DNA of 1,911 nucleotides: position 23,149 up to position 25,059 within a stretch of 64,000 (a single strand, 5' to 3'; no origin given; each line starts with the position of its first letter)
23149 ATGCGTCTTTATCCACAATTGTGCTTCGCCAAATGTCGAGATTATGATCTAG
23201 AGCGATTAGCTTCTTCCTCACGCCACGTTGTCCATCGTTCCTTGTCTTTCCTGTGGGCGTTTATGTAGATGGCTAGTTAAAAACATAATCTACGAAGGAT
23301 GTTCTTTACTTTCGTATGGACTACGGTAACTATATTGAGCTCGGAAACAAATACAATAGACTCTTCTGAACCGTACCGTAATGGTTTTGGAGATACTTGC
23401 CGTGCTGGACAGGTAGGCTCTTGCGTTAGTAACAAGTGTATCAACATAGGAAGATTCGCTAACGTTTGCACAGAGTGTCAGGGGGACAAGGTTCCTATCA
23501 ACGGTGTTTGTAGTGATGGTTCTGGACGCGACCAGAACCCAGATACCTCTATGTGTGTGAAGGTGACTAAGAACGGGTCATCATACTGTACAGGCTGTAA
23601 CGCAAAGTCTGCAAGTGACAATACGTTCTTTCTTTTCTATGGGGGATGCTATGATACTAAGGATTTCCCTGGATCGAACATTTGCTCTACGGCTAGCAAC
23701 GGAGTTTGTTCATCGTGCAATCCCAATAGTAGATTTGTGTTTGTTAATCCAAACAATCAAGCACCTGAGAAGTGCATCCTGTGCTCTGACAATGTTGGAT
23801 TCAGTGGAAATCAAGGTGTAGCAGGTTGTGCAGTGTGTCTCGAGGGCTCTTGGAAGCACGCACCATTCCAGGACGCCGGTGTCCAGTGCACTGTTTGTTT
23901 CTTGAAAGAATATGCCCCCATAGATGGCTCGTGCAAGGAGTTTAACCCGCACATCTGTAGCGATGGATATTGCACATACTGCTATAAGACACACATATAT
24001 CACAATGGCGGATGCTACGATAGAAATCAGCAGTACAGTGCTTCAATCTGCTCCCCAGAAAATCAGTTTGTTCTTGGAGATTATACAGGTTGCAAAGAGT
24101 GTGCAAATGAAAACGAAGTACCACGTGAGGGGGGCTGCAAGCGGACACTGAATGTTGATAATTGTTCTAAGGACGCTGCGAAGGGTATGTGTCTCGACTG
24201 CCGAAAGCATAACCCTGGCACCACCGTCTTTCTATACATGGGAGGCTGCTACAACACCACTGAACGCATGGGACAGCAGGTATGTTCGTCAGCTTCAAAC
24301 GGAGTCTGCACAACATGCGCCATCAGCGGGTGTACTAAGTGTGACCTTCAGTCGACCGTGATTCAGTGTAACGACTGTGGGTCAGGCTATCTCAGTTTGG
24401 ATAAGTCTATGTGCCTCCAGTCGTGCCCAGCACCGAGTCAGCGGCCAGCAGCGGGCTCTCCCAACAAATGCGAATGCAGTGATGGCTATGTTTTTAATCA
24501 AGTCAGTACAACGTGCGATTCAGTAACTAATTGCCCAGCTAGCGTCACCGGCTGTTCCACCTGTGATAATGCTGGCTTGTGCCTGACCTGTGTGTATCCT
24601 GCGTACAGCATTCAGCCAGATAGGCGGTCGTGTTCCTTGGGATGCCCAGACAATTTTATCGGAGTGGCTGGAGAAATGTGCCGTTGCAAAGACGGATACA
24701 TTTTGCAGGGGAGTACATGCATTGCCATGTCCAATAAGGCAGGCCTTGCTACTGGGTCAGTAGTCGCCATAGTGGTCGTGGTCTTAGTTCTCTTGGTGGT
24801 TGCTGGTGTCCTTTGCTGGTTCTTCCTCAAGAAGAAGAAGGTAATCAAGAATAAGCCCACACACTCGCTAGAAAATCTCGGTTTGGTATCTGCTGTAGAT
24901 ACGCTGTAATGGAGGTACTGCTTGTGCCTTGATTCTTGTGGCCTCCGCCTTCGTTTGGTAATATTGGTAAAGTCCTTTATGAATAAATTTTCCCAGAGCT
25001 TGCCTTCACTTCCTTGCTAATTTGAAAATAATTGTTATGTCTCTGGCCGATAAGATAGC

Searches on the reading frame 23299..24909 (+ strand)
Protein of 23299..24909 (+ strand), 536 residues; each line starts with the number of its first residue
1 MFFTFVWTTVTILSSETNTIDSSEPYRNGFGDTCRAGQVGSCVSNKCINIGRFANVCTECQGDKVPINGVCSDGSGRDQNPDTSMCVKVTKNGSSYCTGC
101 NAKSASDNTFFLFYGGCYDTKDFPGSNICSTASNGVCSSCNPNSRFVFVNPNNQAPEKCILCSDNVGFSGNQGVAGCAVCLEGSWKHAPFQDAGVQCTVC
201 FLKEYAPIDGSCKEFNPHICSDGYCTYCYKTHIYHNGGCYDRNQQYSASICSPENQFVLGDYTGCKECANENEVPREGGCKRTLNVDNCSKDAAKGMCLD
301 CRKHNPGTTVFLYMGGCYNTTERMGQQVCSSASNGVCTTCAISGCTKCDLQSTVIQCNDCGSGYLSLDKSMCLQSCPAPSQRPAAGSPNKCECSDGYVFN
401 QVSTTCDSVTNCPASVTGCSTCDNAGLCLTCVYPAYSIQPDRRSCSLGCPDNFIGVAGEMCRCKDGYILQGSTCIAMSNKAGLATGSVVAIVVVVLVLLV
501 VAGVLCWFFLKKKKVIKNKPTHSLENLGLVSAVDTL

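Call 63: search_protein_families(library=pfam, proteins=[window:23299-24909:+], max_evalue=0.01)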
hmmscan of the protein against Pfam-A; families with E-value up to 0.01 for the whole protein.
window:23299-24909:+ (536 aa): 2 families
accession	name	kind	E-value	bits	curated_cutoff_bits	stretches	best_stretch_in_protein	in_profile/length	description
PF03302.18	VSP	-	1.4e-14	54.2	31.4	3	30-196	145-288/397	Giardia variant-specific surface protein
PF07332.16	Phage_holin_3_6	-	0.006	17.1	28.4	1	486-527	67-108/116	Putative Actinobacterial Holin-X, holin superfamily III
